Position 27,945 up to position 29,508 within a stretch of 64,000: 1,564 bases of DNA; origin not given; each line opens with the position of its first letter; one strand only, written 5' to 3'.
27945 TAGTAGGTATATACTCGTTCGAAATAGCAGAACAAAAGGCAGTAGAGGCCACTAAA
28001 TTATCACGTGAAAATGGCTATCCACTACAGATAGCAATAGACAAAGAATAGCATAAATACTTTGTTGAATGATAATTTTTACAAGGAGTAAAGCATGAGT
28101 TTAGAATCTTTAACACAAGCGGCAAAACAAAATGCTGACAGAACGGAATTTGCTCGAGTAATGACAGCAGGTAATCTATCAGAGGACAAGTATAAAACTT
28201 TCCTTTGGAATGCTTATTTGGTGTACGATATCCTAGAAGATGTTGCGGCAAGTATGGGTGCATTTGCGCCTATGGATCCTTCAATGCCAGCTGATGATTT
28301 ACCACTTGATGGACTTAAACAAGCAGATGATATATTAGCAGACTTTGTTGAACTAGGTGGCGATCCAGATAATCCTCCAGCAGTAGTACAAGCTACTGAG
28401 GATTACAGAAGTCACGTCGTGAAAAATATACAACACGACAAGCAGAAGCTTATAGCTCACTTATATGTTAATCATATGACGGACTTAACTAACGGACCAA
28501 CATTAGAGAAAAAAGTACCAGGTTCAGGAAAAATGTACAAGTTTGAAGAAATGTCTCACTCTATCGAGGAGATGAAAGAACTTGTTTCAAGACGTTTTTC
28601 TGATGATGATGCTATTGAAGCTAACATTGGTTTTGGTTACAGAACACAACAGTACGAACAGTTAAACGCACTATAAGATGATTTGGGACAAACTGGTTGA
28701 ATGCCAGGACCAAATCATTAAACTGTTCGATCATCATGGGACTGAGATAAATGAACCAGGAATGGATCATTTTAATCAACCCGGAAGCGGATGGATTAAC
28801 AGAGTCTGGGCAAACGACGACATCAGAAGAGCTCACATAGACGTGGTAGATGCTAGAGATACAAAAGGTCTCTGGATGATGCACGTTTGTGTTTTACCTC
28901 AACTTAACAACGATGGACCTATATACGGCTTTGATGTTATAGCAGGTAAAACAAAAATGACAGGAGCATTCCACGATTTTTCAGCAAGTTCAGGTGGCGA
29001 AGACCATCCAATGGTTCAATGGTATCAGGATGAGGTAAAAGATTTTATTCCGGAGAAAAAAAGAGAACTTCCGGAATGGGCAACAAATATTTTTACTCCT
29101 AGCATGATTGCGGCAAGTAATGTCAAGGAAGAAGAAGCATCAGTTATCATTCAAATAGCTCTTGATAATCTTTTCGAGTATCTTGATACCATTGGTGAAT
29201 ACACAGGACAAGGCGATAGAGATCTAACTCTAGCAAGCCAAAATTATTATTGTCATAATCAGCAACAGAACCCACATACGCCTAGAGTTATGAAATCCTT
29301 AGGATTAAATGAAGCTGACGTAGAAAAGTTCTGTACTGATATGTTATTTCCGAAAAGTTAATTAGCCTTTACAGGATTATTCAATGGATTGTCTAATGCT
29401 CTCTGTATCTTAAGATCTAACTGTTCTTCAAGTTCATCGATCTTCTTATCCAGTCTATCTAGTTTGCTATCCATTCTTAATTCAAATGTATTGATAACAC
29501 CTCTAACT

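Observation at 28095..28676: Heme oxygenase homolog has lost its proximal His and distal glycine motif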

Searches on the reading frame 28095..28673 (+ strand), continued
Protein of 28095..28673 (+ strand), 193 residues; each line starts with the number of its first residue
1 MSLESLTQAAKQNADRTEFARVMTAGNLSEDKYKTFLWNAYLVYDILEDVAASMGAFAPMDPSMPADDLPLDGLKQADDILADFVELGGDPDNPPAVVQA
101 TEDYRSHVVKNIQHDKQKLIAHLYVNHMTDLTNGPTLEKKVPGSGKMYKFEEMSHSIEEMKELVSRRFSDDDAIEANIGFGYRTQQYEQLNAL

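Call 67: search_solved_structures(query=A2, max_evalue=0.00001, show_alignments=4)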
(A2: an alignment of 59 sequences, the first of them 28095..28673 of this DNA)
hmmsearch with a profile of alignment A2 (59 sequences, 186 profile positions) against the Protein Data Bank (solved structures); distinct sequences matched with E-value up to 0.00001: 33.
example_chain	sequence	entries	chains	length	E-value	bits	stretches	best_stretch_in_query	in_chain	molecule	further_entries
5uc8_A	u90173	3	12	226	1.4e-24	90.6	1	3-181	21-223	Heme oxygenase 2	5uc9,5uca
2q32_A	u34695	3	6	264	2.8e-24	89.6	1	3-181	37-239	Heme oxygenase 2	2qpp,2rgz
4wmh_A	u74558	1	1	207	5.1e-24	88.7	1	3-179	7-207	Heme oxygenase 2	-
1iw0_A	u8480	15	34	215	1e-20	78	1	2-180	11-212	Heme oxygenase | heme oxygenase (biliverdin-producing)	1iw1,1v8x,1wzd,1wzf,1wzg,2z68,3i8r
1we1_A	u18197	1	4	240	1.5e-20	77.5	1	2-182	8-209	Heme oxygenase 1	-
5kzl_A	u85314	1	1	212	5.4e-20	75.6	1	3-133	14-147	Heme oxygenase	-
9fvs_A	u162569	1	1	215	6.3e-20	75.4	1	2-180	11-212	heme oxygenase (biliverdin-producing)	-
1wnx_A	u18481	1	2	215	1.2e-19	74.5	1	2-180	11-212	Heme oxygenase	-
9fy4_A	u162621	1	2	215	1.2e-19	74.5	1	2-180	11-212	heme oxygenase (biliverdin-producing)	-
1wnw_A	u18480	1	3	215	1.3e-19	74.4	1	2-180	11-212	Heme oxygenase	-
1ni6_A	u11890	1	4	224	2.4e-19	73.5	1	2-183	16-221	Heme oxygenase 1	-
1n3u_A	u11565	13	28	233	2.7e-19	73.3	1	2-183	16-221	heme oxygenase 1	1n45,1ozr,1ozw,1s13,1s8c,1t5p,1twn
1wnv_A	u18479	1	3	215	3e-19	73.2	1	2-180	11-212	Heme oxygenase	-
9fw4_A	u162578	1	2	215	3.1e-19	73.1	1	2-180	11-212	heme oxygenase (biliverdin-producing)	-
6eha_A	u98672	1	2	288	5.6e-19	72.3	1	2-183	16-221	Heme oxygenase 1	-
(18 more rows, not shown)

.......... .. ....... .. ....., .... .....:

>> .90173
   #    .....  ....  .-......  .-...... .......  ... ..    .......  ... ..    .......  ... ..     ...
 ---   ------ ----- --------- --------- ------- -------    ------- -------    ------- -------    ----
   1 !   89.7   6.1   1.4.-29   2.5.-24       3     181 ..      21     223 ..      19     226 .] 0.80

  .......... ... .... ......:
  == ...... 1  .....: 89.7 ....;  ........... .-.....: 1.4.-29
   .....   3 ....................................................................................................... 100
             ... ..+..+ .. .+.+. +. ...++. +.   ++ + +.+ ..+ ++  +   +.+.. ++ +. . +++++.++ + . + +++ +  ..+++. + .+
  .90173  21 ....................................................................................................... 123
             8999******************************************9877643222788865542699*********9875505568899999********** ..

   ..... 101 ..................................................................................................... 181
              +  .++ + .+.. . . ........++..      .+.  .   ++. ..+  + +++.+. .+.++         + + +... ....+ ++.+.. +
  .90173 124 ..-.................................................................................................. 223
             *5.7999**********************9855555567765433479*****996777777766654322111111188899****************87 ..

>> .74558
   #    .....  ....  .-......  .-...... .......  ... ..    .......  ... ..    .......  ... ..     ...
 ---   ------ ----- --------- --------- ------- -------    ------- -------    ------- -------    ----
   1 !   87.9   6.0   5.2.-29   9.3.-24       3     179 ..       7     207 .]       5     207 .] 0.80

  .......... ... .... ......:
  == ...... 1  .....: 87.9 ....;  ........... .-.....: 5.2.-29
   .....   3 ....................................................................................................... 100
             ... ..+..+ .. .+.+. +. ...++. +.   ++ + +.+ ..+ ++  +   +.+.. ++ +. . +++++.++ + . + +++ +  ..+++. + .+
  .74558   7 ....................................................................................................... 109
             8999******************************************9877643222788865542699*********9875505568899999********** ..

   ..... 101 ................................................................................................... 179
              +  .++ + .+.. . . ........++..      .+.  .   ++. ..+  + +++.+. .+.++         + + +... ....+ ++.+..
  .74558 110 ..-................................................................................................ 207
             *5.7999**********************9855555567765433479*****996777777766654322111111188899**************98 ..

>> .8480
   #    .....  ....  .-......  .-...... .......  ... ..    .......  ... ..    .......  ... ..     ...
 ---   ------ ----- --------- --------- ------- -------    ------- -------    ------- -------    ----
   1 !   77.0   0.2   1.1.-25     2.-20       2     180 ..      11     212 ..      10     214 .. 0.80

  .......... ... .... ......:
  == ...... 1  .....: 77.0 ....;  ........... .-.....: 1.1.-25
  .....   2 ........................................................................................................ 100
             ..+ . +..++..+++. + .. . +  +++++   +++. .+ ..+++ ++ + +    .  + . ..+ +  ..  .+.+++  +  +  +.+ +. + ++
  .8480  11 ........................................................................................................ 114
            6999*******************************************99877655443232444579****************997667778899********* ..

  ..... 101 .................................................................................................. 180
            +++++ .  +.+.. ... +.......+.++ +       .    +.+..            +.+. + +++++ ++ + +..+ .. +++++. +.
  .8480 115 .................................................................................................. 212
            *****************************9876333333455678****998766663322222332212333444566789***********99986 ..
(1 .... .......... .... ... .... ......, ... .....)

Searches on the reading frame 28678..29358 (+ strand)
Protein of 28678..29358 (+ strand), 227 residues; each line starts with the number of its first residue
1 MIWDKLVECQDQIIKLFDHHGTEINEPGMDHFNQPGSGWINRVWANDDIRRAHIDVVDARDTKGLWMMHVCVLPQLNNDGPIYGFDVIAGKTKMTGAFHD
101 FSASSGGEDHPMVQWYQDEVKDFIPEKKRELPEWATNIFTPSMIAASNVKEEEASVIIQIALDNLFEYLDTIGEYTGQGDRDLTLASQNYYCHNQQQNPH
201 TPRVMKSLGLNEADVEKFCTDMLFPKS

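Call 3: search_protein_families(library=pfam, proteins=[window:28678-29358:+], max_evalue=0.1)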
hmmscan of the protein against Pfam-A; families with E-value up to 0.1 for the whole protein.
window:28678-29358:+ (227 aa): 1 family
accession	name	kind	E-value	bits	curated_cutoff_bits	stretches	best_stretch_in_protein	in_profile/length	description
PF05996.17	Fe_bilin_red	-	6e-16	59.2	31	1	41-225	39-228/228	Ferredoxin-dependent bilin reductase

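Call 25: search_solved_structures(query=window:28678-29358:+, max_evalue=0.001, show_alignments=2)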
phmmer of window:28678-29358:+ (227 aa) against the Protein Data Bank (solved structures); distinct sequences matched with E-value up to 0.001: 12.
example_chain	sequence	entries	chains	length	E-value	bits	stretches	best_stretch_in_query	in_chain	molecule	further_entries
5owg_A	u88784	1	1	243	8.9e-81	274.2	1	1-225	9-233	PcyX_EBK42635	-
2d1e_A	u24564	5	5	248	1.2e-12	51.2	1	41-224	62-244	Phycocyanobilin:ferredoxin oxidoreductase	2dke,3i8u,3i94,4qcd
3i95_A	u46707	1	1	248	2.1e-12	50.4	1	41-224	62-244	Phycocyanobilin:ferredoxin oxidoreductase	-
5b4h_A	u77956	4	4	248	4.3e-12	49.4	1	41-224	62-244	Phycocyanobilin:ferredoxin oxidoreductase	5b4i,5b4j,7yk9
3f0l_A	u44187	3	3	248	6e-12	48.9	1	41-224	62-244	Phycocyanobilin:ferredoxin oxidoreductase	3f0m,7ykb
3ajg_A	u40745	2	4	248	1e-11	48.2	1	41-224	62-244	Phycocyanobilin:ferredoxin oxidoreductase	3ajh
4eod_A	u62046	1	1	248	1.1e-11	48.1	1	41-224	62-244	Phycocyanobilin:ferredoxin oxidoreductase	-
4eoc_A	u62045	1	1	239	1.2e-11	48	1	41-224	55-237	Phycocyanobilin:ferredoxin oxidoreductase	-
3nb8_A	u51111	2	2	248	1.5e-11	47.6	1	41-224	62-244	Phycocyanobilin:ferredoxin oxidoreductase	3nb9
4eoe_A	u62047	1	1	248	2e-11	47.3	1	41-224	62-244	Phycocyanobilin:ferredoxin oxidoreductase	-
2g18_A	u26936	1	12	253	2.5e-10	43.6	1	41-224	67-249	Phycocyanobilin:ferredoxin oxidoreductase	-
8xks_P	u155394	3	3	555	2.8e-10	43.5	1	3-210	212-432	PcyA1 | PcyA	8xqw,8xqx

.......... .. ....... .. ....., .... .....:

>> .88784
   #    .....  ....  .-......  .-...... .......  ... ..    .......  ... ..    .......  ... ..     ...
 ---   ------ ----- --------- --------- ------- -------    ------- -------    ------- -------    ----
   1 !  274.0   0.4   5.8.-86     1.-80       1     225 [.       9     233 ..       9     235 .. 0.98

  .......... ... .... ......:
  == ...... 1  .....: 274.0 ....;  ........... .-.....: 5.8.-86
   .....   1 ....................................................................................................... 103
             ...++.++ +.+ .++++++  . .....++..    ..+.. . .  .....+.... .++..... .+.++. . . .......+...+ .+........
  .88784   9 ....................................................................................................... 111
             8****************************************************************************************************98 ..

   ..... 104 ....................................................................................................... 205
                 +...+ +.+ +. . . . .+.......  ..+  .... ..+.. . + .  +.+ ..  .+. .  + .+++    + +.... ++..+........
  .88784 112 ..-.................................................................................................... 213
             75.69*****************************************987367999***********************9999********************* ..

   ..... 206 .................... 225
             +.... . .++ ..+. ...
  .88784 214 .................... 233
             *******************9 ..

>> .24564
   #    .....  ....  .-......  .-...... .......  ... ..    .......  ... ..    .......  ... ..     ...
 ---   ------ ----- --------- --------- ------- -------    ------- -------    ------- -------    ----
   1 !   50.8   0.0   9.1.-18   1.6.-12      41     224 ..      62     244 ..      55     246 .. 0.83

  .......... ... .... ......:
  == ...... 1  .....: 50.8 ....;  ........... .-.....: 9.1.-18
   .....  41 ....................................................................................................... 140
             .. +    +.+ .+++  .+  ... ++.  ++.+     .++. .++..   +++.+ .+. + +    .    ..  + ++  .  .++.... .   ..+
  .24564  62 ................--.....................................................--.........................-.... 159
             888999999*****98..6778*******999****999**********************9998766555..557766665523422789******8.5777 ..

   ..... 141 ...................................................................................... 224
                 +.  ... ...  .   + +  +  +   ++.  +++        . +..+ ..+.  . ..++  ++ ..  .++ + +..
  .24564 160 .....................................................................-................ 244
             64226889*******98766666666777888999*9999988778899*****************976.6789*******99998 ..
